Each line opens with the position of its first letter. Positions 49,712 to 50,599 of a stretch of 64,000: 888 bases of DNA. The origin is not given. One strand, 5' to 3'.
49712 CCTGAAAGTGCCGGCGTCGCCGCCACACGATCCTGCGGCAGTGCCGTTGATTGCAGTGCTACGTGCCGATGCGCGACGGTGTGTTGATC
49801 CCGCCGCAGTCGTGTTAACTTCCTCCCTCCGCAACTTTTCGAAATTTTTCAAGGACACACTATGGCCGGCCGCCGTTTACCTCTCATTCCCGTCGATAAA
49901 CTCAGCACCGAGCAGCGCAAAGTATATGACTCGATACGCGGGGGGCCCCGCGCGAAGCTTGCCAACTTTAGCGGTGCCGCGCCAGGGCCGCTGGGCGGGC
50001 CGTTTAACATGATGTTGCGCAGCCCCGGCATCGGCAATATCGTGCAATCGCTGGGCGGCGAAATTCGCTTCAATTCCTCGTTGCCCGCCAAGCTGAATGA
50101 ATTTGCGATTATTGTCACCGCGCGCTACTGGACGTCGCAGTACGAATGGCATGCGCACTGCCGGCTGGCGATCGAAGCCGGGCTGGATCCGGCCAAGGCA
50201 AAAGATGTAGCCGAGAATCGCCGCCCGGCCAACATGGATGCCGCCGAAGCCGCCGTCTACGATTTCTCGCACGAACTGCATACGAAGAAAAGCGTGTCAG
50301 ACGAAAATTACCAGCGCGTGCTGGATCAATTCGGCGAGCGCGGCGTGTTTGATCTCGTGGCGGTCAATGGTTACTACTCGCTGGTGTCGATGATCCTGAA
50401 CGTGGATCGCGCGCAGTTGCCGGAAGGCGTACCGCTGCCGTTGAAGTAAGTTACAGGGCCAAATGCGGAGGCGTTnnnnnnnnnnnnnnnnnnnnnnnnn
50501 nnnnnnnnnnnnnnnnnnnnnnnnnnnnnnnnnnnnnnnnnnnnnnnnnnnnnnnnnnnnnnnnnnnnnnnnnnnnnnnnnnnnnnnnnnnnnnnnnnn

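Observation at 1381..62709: Dispersed ~27-bp AT-rich repeat family (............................): 16 clear copies in 64 kb of a GC-rich genome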

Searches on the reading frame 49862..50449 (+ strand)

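Call 31: search_protein_families(library=pfam, proteins=[window:49862-50449:+])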
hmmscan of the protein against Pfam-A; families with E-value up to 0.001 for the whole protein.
window:49862-50449:+ (195 aa): 1 family
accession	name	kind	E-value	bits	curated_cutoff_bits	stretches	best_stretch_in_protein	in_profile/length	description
PF02627.25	CMD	-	5.9e-07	29.8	23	1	60-132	6-78/84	Carboxymuconolactone decarboxylase family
